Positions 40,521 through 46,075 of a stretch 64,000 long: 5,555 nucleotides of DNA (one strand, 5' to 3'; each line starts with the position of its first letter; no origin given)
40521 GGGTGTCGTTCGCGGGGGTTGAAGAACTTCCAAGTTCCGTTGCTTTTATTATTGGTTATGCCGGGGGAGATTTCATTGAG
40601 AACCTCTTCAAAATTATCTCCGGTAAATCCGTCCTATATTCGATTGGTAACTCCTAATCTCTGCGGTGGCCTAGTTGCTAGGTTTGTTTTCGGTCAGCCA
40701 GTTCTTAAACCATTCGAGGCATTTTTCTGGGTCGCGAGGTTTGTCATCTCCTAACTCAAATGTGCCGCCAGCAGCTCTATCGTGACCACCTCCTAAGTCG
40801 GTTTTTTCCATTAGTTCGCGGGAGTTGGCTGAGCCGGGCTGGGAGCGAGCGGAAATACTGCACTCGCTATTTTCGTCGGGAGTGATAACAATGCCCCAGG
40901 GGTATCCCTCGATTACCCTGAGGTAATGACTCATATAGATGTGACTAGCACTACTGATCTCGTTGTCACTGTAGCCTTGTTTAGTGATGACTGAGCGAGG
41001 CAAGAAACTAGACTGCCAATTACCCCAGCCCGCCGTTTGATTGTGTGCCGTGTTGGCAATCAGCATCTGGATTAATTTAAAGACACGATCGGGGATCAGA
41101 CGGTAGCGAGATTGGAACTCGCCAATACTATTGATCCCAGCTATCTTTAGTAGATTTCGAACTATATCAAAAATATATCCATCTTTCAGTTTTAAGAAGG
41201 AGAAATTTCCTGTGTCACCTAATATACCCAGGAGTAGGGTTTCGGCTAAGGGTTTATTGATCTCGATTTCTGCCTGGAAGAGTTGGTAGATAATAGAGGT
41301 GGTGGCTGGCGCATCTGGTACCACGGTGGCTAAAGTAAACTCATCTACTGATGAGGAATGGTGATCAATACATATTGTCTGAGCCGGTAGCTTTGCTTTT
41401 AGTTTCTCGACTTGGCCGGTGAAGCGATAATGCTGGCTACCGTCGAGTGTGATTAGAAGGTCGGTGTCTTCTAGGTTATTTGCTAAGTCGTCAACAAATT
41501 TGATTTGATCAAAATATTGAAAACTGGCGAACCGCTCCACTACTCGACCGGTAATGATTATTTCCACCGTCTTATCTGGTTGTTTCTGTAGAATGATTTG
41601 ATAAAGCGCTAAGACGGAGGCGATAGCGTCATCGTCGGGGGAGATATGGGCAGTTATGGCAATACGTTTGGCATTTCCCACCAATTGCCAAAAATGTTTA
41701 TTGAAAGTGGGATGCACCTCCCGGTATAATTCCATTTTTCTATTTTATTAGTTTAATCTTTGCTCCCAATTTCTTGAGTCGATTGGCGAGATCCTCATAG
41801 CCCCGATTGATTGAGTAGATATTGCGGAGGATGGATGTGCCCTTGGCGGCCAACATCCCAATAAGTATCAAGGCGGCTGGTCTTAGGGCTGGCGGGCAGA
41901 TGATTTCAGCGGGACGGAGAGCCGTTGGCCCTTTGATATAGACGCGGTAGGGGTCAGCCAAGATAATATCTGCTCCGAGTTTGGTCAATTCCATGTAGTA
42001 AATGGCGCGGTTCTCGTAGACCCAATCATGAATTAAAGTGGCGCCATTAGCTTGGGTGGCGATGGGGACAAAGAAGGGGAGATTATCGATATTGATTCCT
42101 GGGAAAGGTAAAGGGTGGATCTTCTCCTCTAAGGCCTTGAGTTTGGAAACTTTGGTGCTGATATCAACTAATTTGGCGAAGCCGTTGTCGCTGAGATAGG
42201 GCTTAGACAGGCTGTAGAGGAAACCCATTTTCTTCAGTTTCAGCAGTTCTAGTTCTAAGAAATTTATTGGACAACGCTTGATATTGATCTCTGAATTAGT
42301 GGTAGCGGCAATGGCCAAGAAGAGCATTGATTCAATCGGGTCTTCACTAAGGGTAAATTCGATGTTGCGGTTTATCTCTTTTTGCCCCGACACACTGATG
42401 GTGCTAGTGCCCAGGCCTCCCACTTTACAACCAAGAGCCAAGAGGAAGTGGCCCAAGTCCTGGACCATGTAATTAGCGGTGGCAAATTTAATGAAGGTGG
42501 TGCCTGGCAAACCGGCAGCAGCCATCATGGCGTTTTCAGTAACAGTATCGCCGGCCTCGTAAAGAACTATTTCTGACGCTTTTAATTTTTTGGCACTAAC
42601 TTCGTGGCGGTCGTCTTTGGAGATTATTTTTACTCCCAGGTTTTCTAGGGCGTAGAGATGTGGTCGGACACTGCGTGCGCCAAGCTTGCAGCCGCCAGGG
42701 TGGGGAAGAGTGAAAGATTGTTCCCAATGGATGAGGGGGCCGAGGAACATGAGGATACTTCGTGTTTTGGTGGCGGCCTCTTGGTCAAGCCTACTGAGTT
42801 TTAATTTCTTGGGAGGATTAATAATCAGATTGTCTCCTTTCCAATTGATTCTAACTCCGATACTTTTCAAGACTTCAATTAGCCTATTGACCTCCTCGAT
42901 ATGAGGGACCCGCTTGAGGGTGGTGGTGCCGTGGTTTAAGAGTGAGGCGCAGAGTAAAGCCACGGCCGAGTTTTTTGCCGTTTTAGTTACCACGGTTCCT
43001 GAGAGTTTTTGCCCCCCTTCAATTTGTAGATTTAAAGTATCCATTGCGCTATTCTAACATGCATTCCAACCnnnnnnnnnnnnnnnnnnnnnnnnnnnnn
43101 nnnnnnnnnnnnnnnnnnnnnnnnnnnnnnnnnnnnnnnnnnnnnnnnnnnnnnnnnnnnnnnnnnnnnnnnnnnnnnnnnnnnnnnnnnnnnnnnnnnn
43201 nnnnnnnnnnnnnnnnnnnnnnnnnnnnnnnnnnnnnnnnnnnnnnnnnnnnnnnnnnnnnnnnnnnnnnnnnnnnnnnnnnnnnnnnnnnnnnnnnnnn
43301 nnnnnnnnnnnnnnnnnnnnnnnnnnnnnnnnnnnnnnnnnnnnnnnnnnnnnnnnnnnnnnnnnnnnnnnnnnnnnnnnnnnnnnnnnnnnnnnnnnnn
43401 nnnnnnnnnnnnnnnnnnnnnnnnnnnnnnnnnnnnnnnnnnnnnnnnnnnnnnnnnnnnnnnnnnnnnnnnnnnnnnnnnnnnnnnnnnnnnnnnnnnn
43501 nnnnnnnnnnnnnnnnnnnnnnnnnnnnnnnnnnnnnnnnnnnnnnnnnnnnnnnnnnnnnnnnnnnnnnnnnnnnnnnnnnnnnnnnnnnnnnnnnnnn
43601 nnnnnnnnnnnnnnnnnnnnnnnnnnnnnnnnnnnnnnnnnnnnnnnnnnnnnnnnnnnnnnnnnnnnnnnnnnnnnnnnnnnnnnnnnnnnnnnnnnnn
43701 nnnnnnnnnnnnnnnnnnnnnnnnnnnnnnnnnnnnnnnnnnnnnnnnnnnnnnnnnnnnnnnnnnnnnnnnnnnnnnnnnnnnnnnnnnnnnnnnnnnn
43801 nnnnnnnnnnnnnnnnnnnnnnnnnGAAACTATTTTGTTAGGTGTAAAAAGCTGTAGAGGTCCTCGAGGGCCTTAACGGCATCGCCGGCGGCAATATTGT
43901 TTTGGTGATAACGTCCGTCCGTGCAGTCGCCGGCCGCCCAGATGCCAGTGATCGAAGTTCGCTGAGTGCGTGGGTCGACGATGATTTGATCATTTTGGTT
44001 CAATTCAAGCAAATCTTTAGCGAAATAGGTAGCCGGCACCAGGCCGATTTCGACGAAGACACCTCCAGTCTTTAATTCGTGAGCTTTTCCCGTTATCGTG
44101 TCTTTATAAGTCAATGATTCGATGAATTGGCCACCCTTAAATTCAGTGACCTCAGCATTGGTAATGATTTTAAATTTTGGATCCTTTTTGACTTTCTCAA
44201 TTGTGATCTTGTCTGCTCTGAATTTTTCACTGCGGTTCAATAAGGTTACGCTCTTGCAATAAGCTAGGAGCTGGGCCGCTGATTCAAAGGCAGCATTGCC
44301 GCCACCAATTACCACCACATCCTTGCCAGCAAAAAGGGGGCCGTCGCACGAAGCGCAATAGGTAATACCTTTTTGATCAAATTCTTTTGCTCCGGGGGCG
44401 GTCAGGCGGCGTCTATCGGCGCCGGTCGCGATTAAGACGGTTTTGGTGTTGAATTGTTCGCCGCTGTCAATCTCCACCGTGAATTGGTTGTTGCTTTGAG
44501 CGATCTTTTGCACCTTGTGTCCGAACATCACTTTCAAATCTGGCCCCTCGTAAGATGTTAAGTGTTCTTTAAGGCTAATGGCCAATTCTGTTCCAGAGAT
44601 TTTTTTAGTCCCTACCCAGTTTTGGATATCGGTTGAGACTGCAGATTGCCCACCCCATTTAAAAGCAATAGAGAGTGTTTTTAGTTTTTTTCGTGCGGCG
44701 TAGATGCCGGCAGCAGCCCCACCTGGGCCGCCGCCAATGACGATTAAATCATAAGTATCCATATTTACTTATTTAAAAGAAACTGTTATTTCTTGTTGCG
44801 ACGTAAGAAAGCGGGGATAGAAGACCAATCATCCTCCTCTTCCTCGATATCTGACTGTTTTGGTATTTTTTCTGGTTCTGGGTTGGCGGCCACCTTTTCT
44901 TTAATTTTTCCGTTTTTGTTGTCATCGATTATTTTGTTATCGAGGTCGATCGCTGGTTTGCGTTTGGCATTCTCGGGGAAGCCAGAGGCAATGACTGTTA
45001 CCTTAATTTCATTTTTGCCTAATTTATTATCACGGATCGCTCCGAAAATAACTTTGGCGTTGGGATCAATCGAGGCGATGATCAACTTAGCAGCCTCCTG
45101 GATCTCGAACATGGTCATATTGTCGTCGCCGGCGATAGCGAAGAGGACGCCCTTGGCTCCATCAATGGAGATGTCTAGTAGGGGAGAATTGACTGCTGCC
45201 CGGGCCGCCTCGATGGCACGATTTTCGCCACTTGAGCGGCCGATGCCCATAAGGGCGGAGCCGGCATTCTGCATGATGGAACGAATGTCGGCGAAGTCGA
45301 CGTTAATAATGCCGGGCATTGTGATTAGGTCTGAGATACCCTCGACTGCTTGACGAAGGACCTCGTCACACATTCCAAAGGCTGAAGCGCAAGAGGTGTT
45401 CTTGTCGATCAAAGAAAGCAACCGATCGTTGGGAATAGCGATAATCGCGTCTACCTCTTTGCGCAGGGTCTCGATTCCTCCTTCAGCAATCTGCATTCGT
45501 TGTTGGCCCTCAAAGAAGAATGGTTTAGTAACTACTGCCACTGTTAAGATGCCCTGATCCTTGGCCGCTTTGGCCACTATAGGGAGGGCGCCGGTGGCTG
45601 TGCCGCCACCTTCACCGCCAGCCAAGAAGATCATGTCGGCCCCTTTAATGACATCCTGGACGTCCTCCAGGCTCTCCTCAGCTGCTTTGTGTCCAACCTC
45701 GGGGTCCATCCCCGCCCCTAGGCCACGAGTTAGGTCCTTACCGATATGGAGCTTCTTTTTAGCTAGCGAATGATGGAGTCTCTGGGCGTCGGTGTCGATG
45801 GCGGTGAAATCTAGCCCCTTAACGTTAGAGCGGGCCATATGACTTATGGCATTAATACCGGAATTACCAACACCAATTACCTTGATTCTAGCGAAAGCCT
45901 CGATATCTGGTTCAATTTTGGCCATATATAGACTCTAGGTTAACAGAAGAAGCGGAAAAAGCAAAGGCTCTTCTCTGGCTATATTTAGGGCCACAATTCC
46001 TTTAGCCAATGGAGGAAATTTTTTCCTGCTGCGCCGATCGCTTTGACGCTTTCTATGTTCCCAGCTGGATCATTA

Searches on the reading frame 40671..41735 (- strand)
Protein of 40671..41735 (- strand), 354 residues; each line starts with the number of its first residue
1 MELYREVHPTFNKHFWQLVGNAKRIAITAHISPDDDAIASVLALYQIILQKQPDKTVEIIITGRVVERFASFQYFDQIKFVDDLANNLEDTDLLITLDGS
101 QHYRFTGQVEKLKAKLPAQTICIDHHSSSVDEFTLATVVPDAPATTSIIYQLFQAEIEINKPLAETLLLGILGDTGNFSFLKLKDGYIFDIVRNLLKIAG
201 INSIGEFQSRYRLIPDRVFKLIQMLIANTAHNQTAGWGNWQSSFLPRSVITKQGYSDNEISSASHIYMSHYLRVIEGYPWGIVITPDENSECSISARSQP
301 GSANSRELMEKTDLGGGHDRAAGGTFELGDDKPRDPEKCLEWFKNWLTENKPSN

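Call 35: search_protein_families(library=pfam, proteins=[window:40671-41735:-], max_evalue=0.001)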
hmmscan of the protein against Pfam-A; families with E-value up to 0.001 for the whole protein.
window:40671-41735:- (354 aa): 2 families
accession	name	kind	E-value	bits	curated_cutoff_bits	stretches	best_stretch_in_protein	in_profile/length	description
PF01368.27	DHH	-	4.4e-16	59.7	28.1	1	24-171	1-125/125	DHH family, N-terminal domain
PF02272.25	DHHA1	-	8.2e-06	26.6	25.9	1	270-333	24-90/102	DHHA1 domain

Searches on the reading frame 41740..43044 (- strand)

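Call 9: search_protein_families(library=pfam, proteins=[window:41740-43044:-], max_evalue=0.001)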
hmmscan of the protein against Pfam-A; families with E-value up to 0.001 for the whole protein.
window:41740-43044:- (434 aa): 1 family
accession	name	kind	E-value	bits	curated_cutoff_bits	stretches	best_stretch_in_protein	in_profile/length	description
PF00275.25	EPSP_synthase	-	1.5e-44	152.8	22.8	1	9-422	2-416/417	EPSP synthase (3-phosphoshikimate 1-carboxyvinyltransferase)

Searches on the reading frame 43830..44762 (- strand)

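Call 75: search_protein_families(library=pfam, proteins=[window:43830-44762:-], max_evalue=0.001)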
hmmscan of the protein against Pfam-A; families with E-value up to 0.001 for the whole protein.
window:43830-44762:- (310 aa): 11 families
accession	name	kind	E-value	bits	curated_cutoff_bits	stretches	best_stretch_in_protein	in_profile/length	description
PF07992.20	Pyr_redox_2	-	5.4e-47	161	26.1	1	4-292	1-288/291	Pyridine nucleotide-disulphide oxidoreductase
PF13738.12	Pyr_redox_3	-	4.3e-23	82.4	30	1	50-278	73-305/305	Pyridine nucleotide-disulphide oxidoreductase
PF00070.33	Pyr_redox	-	7.3e-11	42.9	22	1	149-212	2-70/82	Pyridine nucleotide-disulphide oxidoreductase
PF03486.20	HI0933_like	-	3.1e-09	37.1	50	0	72-115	120-164/244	HI0933-like protein Rossmann domain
PF01134.28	GIDA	-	1.9e-07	30.9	22.1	0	5-33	1-29/391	Glucose inhibited division protein A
PF00890.30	FAD_binding_2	-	5.3e-07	29.6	20.4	0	5-32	1-28/414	FAD binding domain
PF12831.13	FAD_oxidored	-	7.5e-07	29.2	27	1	5-33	1-29/416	FAD dependent oxidoreductase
PF01266.30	DAO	-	5.6e-05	23.3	27.9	0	77-120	165-208/353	FAD dependent oxidoreductase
PF13434.12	Lys_Orn_oxgnase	-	0.0002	21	21.3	0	77-182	111-226/339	L-lysine 6-monooxygenase/L-ornithine 5-monooxygenase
PF05834.18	Lycopene_cycl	-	0.00043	19.9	23.4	0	148-184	1-40/380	Lycopene cyclase protein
PF13241.12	NAD_binding_7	-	0.00069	20.6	22.1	0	145-190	6-52/104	Putative NAD(P)-binding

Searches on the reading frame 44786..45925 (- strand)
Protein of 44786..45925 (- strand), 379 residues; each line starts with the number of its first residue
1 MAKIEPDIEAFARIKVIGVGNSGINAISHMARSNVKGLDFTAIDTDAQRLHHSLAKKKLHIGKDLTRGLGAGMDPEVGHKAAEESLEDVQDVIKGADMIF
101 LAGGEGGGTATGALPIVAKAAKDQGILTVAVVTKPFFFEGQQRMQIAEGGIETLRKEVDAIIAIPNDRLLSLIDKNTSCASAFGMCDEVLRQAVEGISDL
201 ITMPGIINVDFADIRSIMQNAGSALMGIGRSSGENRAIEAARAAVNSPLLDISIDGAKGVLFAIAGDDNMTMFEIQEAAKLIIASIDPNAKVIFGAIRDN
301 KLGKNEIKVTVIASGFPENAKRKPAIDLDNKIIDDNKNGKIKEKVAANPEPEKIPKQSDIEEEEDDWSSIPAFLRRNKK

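Call 75: search_protein_families(library=pfam, proteins=[window:44786-45925:-], max_evalue=0.001)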
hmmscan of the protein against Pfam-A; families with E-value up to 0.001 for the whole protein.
window:44786-45925:- (379 aa): 2 families
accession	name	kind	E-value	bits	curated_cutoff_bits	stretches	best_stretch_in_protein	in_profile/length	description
PF00091.31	Tubulin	-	2.4e-42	145.8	33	1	13-173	1-189/190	Tubulin/FtsZ family, GTPase domain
PF12327.13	FtsZ_C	-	2.4e-29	101.9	27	1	222-316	1-94/95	FtsZ family, C-terminal domain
